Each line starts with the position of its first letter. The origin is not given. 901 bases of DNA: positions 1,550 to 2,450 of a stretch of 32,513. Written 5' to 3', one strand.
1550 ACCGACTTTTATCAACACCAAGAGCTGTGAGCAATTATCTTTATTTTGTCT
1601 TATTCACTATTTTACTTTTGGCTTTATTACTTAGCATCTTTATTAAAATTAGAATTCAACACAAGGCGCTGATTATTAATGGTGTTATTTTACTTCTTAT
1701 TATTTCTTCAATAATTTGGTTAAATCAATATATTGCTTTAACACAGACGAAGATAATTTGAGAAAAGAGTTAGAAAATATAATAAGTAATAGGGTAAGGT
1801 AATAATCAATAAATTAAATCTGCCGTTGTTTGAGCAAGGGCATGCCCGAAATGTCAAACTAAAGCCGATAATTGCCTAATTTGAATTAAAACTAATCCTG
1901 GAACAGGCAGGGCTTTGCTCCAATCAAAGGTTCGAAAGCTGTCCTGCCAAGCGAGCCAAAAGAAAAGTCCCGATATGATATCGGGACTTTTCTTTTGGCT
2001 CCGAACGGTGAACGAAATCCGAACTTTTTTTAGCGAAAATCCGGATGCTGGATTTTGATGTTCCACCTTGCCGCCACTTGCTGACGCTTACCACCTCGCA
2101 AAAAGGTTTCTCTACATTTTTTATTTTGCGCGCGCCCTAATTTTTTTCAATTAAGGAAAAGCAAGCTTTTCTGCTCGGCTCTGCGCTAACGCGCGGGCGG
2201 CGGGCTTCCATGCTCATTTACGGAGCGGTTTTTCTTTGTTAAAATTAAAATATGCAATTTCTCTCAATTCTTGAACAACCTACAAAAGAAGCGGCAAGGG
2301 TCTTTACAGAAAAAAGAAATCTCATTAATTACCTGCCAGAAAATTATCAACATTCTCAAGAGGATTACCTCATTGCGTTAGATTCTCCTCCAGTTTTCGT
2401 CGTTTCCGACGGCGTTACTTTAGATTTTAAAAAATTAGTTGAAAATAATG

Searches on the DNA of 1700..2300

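Call 7: search_rna_families(source=window, start=1700, end=2300, threshold=evalue, max_evalue=10, show_alignments=4)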
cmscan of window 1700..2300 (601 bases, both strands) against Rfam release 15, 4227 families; matches with E-value up to 10: 20.
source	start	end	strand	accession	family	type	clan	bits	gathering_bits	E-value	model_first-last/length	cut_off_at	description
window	1961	2037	-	RF02891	AgrB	Gene; antisense;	-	27.1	40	0.021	1-84/84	no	ArsR-gov region gene B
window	1930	1996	+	RF02495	ohsC_RNA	Gene; antitoxin;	-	27.1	50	0.062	1-77/77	no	Oppression of Hydrophobic ORF by sRNA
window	1958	1996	-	RF02495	ohsC_RNA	Gene; antitoxin;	-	24.6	50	0.21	35-77/77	no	Oppression of Hydrophobic ORF by sRNA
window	1954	2000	+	RF03743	MIR7696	Gene; miRNA;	-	22.6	83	0.097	1-88/88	no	MIR7696 microRNA precursor family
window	1924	1989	+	RF02236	asX2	Gene; sRNA;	-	20.9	70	0.11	1-87/87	no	Xanthomonas sRNA asX2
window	1927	2003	+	RF00121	MicC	Gene; sRNA;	-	20.9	90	1.3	1-123/123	no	MicC RNA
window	1960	2076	-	RF02618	SSRC34_2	Gene; sRNA;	-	20.4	48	0.81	1-125/125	no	Streptococcus sRNA 34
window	1931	1993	+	RF02891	AgrB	Gene; antisense;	-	19.9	40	0.84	1-84/84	no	ArsR-gov region gene B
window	1704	1765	-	RF01605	plasmodium_snoR30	Gene; snRNA; snoRNA; CD-box;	-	19.9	43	2.6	1-74/74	no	small nucleolar RNA snoR30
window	1957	2006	-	RF02386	sau-19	Gene; sRNA;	-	19.3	80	0.99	1-75/75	no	Staphylococcus sRNA sau-19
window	1961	1998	+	RF00489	ctRNA_p42d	Gene; antisense;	-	18.4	50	0.35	1-46/46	no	ctRNA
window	1956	1993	-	RF00489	ctRNA_p42d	Gene; antisense;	-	18.2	50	0.4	1-46/46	no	ctRNA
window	1889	1998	+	RF02053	STnc430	Gene; sRNA;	-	18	47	3.2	1-162/162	no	Enterobacterial sRNA STnc430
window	1954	2000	-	RF02742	Rev72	Gene; antisense;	-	17.4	289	0.0084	336-382/426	no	Soft rot Enterobacteriaceae Rev 72 asRNA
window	1703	1768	-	RF01159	snoU18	Gene; snRNA; snoRNA; CD-box;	CL00047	17.3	47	4.4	1-71/71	no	Small nucleolar RNA U18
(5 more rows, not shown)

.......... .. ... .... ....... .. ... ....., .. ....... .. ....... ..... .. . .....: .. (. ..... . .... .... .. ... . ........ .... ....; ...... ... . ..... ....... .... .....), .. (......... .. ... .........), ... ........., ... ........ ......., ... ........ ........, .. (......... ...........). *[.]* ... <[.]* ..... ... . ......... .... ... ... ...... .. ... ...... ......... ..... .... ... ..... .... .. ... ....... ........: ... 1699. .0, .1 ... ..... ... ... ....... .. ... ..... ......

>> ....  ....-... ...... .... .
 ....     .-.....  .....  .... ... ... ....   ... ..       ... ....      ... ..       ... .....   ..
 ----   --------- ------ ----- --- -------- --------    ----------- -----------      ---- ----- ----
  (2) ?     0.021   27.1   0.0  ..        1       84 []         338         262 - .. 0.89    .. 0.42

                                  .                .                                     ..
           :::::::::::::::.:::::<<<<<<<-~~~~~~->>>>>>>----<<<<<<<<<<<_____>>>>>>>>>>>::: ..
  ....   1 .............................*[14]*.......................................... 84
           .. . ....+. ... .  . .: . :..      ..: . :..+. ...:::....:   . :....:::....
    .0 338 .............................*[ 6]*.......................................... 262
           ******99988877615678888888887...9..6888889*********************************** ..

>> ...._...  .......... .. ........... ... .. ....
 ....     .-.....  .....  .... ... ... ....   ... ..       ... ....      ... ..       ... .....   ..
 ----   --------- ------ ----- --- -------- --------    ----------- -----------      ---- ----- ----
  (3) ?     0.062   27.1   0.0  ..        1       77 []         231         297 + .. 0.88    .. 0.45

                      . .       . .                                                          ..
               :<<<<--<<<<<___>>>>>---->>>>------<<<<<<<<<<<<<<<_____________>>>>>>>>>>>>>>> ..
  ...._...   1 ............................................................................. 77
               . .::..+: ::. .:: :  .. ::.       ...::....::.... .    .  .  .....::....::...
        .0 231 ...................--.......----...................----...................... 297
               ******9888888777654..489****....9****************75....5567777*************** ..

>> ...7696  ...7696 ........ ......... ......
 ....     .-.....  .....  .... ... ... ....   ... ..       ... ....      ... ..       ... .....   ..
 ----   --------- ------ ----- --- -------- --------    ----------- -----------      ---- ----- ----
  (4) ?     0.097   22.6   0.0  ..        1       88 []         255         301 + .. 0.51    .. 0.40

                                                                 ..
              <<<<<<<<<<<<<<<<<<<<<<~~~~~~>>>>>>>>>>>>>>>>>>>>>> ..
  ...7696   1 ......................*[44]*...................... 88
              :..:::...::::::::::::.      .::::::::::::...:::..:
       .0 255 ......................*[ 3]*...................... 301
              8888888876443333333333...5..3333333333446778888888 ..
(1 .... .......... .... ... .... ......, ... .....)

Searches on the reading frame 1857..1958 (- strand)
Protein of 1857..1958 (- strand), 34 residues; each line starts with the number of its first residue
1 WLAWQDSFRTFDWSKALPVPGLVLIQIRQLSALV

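Call 47: search_protein_representatives(alignment_id=A5)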
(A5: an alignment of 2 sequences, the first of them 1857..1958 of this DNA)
Query: 2 sequences, 34 profile positions. Proteins with E-value up to 0.001 (for the whole library): 87; up to 1e-10: 15; up to 1e-30: 0. The best 87 are listed.
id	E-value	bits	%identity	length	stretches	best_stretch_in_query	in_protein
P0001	8.0e-17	77.0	-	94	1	2-34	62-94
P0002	3.5e-16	74.9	-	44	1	2-33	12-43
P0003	7.0e-16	73.9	-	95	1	2-34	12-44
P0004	2.4e-15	72.2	-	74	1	1-33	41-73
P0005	9.6e-15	70.3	-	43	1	2-34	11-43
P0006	3.9e-14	68.4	-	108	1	2-34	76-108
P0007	1.9e-13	66.2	-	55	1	2-34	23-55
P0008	1.7e-12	63.1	-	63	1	1-34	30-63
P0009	1.8e-12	63.1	-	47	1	1-34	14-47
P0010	2.6e-12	62.5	-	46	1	2-34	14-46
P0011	1.8e-11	59.9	-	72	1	2-34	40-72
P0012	3.3e-11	59.0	-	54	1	3-34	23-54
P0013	3.6e-11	58.9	-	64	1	2-34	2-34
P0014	5.3e-11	58.3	-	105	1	1-32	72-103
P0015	6.4e-11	58.1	-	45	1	2-34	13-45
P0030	1.1e-07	47.7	-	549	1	3-34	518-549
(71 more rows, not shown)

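Call 64: find_homologous_proteins(query=P0030, max_evalue=1e-20)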
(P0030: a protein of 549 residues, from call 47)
Query P0030 (549 aa): 3410 proteins with E <= 1e-20 among 8000 candidates; the best 120 are listed.
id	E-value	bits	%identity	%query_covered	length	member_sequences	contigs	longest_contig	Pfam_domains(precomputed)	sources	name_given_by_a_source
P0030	0.0e+0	1250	100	100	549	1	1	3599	PF07508.20,PF00239.27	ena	-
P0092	0.0e+0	1046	83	100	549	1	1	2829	PF07508.20,PF00239.27,PF13408.13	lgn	-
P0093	9.5e-264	894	72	99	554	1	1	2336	PF07508.20,PF00239.27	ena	-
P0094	9.6e-190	650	53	96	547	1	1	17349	PF07508.20,PF00239.27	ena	-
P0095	3.5e-188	645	56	93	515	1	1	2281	PF07508.20,PF00239.27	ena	-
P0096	7.4e-186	637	51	99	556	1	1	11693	PF07508.20,PF00239.27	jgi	jgi:site-specific DNA recombinase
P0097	2.9e-185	635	57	90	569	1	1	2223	PF07508.20,PF00239.27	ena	-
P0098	2.3e-184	633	53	94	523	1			PF07508.20,PF00239.27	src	-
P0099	6.2e-183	628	54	93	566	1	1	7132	PF07508.20,PF00239.27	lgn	-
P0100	2.0e-182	626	53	93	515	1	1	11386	PF07508.20,PF00239.27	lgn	-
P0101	7.7e-182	624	52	96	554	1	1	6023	PF07508.20,PF00239.27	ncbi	-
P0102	1.3e-181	623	52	95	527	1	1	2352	PF07508.20,PF00239.27,PF13408.13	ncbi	-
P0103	4.1e-181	622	52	95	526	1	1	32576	PF07508.20,PF00239.27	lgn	-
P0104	7.8e-181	621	53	95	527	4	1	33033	PF07508.20,PF00239.27,PF13408.13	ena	-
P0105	4.2e-180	618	53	93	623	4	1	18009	PF07508.20,PF00239.27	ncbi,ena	-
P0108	2.5e-179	616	49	99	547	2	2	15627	PF07508.20,PF00239.27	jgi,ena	-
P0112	1.9e-178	613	52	93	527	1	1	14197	PF07508.20,PF00239.27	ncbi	-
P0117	6.8e-178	611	50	99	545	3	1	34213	PF07508.20,PF00239.27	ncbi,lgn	-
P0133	1.7e-175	603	52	93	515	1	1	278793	PF07508.20,PF00239.27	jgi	jgi:site-specific DNA recombinase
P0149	3.9e-174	599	48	99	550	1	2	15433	PF07508.20,PF00239.27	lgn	-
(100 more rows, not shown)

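Call 67: find_encoding_contigs(protein=P0112, flank=10000, max_places=2)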
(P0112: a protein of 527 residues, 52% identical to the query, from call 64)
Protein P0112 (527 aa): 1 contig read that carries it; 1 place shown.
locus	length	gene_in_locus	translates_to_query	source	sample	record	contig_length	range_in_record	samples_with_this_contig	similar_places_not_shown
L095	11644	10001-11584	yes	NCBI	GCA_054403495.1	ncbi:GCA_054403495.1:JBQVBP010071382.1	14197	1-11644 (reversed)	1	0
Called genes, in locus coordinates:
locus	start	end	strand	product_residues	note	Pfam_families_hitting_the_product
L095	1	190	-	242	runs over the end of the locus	PF02353:CMAS (weak), PF03848:TehB (weak), PF13489:Methyltransf_23, PF13847:Methyltransf_31 (faint), PF01739:CheR (faint), PF08241:Methyltransf_11, PF08242:Methyltransf_12, PF13649:Methyltransf_25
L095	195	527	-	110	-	-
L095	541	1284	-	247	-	PF01209:Ubie_methyltran, PF02353:CMAS, PF08003:Methyltransf_9 (weak), PF13489:Methyltransf_23, PF13847:Methyltransf_31, PF08241:Methyltransf_11, PF08242:Methyltransf_12, PF13649:Methyltransf_25, +4 more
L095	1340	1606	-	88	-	-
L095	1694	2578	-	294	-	-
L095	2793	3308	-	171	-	PF01609:DDE_Tnp_1, PF13586:DDE_Tnp_1_2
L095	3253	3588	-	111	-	PF13340:DUF4096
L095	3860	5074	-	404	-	PF06271:RDD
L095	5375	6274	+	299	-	-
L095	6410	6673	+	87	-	PF18903:DUF5659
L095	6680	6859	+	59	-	-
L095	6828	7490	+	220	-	PF01807:Zn_ribbon_DnaG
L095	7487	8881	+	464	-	-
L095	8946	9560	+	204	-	-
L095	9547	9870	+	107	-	-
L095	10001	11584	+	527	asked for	PF00239:Resolvase, PF07508:Recombinase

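Call 68: find_encoding_contigs(protein=P0133, flank=10000, max_places=2)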
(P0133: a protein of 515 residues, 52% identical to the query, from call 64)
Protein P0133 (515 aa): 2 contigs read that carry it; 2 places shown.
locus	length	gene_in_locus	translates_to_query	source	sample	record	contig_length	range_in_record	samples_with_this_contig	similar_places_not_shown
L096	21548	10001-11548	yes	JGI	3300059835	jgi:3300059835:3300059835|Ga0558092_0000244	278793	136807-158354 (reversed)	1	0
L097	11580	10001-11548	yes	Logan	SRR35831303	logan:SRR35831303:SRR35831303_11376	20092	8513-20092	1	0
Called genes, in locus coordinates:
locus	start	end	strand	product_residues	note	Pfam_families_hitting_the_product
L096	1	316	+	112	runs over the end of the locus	-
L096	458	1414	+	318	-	PF01933:CofD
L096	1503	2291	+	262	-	PF00300:His_Phos_1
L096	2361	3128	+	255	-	PF00459:Inositol_P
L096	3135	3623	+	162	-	PF00293:NUDIX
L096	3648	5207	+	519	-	-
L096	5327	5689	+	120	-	PF18932:DUF5681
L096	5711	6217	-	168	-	-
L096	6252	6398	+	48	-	-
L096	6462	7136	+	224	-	-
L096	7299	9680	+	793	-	PF22763:NrS1-1_pol-like_HBD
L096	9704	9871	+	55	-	-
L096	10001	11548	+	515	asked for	PF00239:Resolvase, PF07508:Recombinase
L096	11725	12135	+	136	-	PF02482:Ribosomal_S30AE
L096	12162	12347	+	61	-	-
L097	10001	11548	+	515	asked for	PF00239:Resolvase, PF07508:Recombinase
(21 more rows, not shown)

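Call 69: find_encoding_contigs(protein=P0117, flank=10000, max_places=2)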
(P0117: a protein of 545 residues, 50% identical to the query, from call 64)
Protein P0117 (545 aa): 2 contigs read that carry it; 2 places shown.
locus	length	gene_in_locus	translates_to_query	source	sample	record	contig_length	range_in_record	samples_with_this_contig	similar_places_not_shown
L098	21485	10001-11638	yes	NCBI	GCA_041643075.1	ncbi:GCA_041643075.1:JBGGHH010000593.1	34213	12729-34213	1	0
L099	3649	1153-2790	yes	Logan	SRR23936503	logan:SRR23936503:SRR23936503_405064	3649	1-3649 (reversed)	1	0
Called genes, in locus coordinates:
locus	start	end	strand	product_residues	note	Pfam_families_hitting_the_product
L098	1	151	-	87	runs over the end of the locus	PF01565:FAD_binding_4 (weak)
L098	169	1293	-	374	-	PF07963:N_methyl (faint)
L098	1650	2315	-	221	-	-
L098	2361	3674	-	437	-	PF00078:RVT_1, PF08388:GIIM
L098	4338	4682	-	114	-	-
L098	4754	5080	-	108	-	PF11171:DUF2958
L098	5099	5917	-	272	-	PF14464:Prok-JAB (weak)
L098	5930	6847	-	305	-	PF00899:ThiF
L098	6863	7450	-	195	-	-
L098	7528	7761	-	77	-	-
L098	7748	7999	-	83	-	-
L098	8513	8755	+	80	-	PF01381:HTH_3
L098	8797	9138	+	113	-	-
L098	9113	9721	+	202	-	PF02075:RuvC, PF03652:RuvX (weak)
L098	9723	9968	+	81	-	-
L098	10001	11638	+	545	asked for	PF00239:Resolvase, PF07508:Recombinase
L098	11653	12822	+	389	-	PF02534:T4SS-DNA_transf (weak), PF01935:DUF87, PF10412:TrwB_AAD_bind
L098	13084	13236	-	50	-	-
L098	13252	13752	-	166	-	-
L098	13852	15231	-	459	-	PF04326:SLFN_AlbA_2, PF13749:HATPase_c_4, PF08220:HTH_DeoR (weak)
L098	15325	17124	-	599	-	PF03235:GmrSD_N, PF07510:GmrSD_C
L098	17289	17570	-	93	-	-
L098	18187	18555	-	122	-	-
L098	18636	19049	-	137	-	-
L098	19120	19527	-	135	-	PF04020:Phage_holin_4_2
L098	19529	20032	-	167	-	PF04519:Bactofilin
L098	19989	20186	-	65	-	-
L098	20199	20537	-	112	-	-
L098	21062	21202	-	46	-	PF18930:DUF5679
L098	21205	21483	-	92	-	?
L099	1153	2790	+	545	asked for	PF00239:Resolvase, PF07508:Recombinase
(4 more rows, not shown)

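Call 77: find_encoding_contigs(protein=P0096, flank=10000, max_places=2)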
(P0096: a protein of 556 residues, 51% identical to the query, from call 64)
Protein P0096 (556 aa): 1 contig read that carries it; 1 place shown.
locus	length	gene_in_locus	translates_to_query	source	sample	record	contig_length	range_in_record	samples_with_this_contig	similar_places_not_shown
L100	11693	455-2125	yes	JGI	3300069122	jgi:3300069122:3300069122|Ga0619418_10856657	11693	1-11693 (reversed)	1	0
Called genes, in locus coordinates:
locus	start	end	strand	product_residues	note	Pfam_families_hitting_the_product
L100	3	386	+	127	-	?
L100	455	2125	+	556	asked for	PF00239:Resolvase, PF07508:Recombinase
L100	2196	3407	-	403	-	PF04326:SLFN_AlbA_2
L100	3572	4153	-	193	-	-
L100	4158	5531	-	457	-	-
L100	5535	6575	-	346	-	PF00145:DNA_methylase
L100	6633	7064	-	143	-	PF18760:ART-PolyVal (weak)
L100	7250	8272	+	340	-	-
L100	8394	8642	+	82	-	PF18903:DUF5659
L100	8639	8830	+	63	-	-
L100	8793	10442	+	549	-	PF27228:MTBMA_p00010_2nd (faint)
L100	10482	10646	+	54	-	-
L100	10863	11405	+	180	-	-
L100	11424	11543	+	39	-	-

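Call 78: find_encoding_contigs(protein=P0149, flank=10000, max_places=2)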
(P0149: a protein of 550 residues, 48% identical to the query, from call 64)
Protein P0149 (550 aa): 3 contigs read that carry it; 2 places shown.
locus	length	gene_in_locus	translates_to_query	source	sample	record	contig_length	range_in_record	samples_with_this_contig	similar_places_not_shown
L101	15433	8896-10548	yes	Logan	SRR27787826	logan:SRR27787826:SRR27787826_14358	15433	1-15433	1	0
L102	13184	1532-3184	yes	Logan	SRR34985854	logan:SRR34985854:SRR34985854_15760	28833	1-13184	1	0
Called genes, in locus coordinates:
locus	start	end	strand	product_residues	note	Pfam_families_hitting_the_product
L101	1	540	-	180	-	?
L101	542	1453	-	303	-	PF14022:DUF4238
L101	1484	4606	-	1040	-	PF04313:HSDR_N, PF00270:DEAD (weak), PF04851:ResIII, PF18766:SWI2_SNF2, PF22679:T1R_D3-like, PF11867:T1RH-like_C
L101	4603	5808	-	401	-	PF01420:Methylase_S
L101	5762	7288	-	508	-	PF12161:HsdM_N, PF02384:N6_Mtase, PF07669:Eco57I (faint)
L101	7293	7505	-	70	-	PF12728:HTH_17, PF00376:MerR (weak), PF13411:MerR_1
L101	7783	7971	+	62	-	-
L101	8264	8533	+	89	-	-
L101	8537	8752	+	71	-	-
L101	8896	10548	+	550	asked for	PF00239:Resolvase, PF07508:Recombinase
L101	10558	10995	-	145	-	-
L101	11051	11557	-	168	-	-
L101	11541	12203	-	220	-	PF13240:Zn_Ribbon_1, PF13248:Zn_ribbon_3 (faint)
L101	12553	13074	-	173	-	PF00293:NUDIX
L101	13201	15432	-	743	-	?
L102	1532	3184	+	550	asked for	PF00239:Resolvase, PF07508:Recombinase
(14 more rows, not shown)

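Call 79: find_encoding_contigs(protein=P0108, flank=10000, max_places=2)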
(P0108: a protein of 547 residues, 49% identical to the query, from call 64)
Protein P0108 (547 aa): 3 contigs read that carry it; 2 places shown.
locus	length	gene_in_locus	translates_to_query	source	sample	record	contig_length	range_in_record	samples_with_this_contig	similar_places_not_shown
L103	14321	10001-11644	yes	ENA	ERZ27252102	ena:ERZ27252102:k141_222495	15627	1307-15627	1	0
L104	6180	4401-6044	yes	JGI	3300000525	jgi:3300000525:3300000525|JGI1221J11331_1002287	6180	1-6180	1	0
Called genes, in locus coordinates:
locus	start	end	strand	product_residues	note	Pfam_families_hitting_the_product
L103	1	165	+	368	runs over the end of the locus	-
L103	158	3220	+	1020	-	-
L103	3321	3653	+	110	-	-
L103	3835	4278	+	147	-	-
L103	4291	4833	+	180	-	-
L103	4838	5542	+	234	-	-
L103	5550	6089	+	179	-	-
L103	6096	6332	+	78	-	-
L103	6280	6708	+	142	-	-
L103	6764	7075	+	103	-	-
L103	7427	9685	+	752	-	PF09250:Prim-Pol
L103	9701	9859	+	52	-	-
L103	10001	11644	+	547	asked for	PF00239:Resolvase, PF07508:Recombinase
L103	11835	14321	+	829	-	?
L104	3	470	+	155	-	?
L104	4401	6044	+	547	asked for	PF00239:Resolvase, PF07508:Recombinase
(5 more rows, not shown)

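Call 102: predict_structure(alignment_id=A7)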
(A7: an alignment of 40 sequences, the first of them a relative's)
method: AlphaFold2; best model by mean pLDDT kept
length: 556 residues; sequences in the alignment: 40
mean_pLDDT: 82.4   pTM: 0.46
mean pLDDT of the five models: 82.4, 79.3, 78.5, 78.3, 78.2
residues with pLDDT >= 90: 182; 70-90: 292; 50-70: 54; < 50: 28
segments of 3 or more residues with pLDDT < 50: 1-9, 279-285, 505-514
pLDDT, mean of each block of 10 residues (from residue 1): 45 89 70 87 93 88 86 93 91 81 88 90 79 73 65 66 63 80 79 93 87 91 87 88 83 80 92 66 59 86 85 82 84 91 88 83 80 88 93 88 91 93 83 87 93 89 92 88 93 87 48 51 82 85 87 89
secondary structure, 60 per line:
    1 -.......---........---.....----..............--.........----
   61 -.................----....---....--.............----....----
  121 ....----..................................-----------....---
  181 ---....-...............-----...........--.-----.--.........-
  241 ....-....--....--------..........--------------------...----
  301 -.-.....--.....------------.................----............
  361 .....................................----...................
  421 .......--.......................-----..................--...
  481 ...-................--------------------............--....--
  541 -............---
elements in order: H2-8 E12-19 H23-27 H32-45 E48-56 H62-78 E83-86 H90-93 H96-108 E113-116 E121-124 H129-162 E174-177 E184-187 H189-203 H209-219 H231-239 H241-244 E246-249 E252-255 H264-273 E294-296 E304-308 E311-315 H330-344 H349-397 H402-427 H430-452 H458-468 E469-475 E478-483 H485-500 H521-532 H535-538 H542-553
